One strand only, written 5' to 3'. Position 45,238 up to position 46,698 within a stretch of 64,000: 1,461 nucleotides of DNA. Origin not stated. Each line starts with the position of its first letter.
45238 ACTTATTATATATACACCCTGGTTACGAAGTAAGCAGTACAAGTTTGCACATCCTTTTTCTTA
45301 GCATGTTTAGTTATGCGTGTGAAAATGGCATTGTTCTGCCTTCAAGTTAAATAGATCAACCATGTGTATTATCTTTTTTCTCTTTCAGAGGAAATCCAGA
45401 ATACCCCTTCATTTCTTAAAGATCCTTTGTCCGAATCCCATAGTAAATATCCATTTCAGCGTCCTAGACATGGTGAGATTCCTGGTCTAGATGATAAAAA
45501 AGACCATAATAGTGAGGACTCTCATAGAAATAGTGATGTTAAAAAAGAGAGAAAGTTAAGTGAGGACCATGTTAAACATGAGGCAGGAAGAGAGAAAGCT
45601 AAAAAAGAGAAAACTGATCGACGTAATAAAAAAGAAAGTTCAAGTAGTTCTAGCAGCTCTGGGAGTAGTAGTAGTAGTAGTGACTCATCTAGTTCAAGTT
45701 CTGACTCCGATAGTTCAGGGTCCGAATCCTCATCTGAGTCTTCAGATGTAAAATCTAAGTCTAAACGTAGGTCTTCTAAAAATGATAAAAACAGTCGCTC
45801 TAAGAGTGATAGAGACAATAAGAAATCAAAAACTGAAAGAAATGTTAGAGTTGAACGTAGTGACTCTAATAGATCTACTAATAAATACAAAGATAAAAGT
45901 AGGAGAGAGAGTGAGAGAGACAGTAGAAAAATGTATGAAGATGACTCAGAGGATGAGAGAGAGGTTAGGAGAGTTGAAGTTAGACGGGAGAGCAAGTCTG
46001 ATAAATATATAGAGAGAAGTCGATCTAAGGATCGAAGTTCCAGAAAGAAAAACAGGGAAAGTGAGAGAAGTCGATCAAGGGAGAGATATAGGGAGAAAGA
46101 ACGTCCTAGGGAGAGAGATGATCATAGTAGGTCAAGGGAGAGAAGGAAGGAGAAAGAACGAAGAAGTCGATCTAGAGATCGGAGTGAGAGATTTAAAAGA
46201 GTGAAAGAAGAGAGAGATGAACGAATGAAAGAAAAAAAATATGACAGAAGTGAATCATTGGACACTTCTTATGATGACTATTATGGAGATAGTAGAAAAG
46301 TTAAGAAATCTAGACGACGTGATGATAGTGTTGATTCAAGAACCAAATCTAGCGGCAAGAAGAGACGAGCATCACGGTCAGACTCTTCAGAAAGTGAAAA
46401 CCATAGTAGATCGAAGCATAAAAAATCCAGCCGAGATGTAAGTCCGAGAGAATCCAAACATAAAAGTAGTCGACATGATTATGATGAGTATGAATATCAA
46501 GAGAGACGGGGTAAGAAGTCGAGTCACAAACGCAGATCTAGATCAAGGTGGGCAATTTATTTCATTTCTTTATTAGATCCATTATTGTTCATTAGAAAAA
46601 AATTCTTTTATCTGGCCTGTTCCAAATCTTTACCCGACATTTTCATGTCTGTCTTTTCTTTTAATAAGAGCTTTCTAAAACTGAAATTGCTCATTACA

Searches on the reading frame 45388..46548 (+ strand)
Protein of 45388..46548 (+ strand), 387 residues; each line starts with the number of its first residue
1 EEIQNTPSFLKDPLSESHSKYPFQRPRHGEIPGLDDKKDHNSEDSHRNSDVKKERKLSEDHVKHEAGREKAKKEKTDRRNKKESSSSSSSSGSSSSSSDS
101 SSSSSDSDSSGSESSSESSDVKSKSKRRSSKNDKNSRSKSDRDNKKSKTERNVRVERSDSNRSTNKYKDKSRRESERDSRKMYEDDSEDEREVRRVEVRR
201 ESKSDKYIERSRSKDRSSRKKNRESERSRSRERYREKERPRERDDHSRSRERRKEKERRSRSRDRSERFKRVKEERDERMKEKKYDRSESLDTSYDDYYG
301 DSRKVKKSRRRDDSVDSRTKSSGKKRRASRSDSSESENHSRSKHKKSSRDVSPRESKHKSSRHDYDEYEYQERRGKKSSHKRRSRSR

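Call 17: find_homologous_proteins(query=window:45388-46548:+, max_evalue=1e-10)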
Query seq(387 aa): 8000 candidates shared short words with the query, none scored E <= 1e-10.
